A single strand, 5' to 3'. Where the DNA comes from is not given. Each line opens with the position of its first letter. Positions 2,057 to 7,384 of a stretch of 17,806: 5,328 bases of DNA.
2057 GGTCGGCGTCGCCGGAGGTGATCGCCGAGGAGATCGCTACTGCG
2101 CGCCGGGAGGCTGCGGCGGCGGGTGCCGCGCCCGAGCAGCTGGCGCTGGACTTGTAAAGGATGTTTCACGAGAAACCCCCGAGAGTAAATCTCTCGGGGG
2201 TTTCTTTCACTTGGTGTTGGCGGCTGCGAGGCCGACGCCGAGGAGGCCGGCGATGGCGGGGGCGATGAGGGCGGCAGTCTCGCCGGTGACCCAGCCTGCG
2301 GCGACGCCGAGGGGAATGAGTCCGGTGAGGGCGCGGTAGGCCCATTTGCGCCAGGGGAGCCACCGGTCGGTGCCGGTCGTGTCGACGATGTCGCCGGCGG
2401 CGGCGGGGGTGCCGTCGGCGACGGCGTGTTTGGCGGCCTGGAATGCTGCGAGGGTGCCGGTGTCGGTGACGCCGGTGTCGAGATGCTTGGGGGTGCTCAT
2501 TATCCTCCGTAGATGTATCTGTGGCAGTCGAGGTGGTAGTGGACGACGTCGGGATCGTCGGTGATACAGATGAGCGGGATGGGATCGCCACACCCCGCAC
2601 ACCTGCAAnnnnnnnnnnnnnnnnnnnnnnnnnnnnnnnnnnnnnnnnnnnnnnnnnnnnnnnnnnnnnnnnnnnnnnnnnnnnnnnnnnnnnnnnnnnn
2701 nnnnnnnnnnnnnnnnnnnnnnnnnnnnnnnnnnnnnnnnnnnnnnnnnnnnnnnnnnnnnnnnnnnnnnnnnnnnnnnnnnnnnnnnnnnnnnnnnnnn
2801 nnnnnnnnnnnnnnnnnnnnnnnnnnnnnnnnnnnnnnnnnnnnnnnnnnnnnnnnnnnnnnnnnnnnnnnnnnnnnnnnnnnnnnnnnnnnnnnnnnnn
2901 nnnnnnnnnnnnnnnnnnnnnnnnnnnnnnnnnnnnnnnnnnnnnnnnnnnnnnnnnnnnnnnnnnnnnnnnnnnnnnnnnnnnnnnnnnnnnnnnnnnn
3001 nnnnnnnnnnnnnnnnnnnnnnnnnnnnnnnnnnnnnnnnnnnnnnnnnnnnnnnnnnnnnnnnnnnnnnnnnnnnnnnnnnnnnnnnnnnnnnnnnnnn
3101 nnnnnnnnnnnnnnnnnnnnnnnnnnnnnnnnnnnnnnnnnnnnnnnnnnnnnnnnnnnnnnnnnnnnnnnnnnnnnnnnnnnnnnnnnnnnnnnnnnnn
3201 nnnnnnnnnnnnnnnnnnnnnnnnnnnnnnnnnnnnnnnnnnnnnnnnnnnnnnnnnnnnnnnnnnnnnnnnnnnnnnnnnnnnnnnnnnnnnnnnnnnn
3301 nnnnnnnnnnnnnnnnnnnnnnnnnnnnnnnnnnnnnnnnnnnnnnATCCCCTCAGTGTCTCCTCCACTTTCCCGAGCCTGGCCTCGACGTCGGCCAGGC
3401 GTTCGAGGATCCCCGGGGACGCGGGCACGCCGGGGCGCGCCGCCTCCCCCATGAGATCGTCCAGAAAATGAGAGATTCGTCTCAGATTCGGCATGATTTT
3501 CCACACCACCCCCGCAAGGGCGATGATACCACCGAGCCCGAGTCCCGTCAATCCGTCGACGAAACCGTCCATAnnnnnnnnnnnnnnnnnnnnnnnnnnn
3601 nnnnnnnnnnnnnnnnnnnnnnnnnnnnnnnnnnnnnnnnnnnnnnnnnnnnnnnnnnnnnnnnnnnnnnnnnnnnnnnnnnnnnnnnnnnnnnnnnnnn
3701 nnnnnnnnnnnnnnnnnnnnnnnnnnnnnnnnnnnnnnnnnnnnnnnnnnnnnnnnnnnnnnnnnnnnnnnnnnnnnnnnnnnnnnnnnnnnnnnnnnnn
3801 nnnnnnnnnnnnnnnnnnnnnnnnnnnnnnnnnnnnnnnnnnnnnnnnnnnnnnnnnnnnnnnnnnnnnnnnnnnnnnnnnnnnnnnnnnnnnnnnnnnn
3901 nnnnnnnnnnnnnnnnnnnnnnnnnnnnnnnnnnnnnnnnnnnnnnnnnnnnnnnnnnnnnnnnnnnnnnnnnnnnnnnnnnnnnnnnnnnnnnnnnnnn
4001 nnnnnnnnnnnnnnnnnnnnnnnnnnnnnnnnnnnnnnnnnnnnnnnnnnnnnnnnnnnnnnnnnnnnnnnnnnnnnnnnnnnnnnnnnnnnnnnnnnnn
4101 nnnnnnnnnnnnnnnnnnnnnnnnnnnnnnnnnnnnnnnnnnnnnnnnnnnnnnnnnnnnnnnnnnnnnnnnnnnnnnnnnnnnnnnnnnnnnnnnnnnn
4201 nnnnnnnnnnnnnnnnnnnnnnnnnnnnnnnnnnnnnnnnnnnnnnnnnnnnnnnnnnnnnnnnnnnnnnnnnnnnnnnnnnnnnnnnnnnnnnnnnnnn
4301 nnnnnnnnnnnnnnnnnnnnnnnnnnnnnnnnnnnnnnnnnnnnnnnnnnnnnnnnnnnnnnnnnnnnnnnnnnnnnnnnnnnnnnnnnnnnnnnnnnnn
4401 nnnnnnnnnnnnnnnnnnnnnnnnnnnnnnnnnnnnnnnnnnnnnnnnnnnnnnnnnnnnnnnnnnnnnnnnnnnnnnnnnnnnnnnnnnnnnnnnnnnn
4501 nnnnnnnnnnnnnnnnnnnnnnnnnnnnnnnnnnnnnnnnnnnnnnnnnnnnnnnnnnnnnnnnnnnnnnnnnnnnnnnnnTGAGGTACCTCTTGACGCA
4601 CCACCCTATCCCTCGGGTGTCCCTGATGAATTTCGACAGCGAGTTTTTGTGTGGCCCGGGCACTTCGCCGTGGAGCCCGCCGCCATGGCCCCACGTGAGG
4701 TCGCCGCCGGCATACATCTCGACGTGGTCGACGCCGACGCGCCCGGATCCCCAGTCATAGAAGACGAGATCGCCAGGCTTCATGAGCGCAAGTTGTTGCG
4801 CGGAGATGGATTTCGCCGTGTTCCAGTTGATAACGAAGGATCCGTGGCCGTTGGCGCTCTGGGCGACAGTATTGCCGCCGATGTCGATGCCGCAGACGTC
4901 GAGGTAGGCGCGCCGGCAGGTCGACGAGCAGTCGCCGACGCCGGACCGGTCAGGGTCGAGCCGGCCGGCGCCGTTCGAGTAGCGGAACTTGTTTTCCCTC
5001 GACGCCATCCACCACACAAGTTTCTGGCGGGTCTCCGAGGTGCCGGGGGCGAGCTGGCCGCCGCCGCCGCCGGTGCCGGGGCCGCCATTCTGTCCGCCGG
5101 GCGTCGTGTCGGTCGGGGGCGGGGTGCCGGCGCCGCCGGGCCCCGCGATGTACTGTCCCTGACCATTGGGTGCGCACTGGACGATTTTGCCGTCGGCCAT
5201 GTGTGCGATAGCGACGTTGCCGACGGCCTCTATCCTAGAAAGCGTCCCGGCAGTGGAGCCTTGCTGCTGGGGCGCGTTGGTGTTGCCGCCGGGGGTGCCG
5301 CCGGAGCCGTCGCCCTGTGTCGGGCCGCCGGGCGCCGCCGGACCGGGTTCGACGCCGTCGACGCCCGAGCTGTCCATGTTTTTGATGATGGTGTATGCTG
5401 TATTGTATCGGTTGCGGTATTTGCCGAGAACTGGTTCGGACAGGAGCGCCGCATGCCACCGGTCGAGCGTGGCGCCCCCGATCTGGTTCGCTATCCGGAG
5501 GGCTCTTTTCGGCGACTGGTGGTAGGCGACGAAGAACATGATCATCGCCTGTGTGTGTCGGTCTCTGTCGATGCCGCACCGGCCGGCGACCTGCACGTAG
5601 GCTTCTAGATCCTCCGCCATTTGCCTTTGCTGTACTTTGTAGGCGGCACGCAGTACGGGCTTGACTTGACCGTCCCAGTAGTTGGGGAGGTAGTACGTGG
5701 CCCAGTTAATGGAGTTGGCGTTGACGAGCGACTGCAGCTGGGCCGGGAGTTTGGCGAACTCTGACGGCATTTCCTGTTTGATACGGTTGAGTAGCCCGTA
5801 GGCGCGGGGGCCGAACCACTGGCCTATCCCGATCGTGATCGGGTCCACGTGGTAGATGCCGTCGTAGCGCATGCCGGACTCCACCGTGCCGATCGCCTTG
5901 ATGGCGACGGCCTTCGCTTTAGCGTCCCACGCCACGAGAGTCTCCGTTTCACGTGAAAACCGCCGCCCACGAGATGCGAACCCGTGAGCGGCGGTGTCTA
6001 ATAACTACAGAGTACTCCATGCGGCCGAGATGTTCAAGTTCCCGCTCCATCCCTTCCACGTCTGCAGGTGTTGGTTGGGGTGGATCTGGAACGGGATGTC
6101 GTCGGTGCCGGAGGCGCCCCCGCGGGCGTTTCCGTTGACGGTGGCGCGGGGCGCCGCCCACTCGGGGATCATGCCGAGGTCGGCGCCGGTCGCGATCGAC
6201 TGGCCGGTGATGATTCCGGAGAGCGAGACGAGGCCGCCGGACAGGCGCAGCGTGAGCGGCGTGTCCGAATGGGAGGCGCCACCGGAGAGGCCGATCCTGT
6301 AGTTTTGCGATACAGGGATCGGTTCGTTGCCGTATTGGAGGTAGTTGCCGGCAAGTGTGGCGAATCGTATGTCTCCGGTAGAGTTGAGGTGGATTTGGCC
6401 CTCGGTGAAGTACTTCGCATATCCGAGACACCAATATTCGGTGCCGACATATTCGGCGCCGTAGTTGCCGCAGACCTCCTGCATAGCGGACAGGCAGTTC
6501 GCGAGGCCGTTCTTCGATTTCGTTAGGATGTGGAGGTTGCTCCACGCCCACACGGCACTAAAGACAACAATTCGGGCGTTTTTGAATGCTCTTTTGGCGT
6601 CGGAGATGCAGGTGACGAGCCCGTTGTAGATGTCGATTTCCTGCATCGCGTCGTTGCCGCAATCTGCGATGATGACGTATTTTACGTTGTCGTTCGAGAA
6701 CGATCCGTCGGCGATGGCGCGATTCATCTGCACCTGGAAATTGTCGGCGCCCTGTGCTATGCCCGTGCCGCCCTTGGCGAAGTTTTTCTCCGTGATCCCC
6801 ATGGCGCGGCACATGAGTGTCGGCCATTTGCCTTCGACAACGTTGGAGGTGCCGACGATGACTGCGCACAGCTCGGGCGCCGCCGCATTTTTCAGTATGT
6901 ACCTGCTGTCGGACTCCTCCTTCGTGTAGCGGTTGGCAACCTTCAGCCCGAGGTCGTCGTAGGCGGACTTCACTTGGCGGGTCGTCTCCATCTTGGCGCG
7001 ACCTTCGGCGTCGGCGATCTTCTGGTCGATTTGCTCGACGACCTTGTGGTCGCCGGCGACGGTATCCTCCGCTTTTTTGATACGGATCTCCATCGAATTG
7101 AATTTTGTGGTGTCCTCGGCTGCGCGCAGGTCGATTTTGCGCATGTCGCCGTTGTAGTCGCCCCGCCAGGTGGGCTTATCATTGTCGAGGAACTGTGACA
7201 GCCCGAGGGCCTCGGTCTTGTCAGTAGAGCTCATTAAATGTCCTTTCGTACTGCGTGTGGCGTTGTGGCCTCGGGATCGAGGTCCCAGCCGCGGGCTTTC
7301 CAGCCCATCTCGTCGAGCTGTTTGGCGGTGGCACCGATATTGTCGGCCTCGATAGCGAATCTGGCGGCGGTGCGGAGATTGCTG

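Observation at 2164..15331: A 12-bp perfect palindrome, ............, recurs three times exactly and twice with one mismatch, including inside two coding regions in the same reading frame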

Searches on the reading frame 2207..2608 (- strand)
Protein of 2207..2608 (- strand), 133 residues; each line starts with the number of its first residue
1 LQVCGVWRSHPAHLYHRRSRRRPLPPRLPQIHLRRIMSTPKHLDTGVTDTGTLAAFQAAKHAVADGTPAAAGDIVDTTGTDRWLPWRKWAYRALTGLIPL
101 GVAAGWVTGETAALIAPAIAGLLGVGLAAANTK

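Call 13: search_protein_families(library=pfam, max_evalue=0.05, proteins=[window:2207-2608:-])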
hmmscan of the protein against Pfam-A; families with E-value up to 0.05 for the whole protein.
window:2207-2608:- (133 aa): 1 family
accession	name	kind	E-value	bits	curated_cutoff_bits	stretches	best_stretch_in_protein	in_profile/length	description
PF23809.1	Phage_holin_9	-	5.6e-05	23.4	27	1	85-132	70-117/130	Bacteriophage holin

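Call 14: search_protein_families(library=phrogs, max_evalue=0.05, proteins=[window:2207-2608:-])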
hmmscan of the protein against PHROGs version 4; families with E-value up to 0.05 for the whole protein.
window:2207-2608:- (133 aa): 2 families
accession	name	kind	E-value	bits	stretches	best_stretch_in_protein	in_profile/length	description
phrog_565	-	lysis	5.2e-10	40.4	1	85-133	70-118/132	holin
phrog_6116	-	lysis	2e-05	25.4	1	87-132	11-59/67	holin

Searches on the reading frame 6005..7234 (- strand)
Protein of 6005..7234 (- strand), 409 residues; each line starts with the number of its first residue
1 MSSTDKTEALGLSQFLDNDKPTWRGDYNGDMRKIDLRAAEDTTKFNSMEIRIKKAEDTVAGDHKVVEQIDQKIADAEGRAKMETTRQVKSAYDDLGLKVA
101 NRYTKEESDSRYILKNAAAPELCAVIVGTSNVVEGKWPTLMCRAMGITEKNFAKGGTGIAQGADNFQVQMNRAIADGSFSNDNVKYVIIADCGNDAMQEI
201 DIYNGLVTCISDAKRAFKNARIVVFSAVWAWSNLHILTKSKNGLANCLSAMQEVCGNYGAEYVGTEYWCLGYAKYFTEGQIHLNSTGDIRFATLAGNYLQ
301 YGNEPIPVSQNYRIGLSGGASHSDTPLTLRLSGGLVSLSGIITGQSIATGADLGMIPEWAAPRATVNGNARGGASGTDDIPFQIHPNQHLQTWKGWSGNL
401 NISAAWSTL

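Call 11: search_protein_families(library=pfam, max_evalue=0.01, proteins=[window:6005-7234:-])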
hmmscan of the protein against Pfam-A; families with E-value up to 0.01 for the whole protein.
window:6005-7234:- (409 aa): 1 family
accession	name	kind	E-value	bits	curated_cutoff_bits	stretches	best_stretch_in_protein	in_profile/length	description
PF13472.12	Lipase_GDSL_2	-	1.2e-05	26.3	32.9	1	135-287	20-175/178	GDSL-like Lipase/Acylhydrolase family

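Call 12: search_protein_families(library=phrogs, max_evalue=0.01, proteins=[window:6005-7234:-])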
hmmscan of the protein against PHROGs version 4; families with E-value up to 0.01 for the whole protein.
window:6005-7234:- (409 aa): 0 families
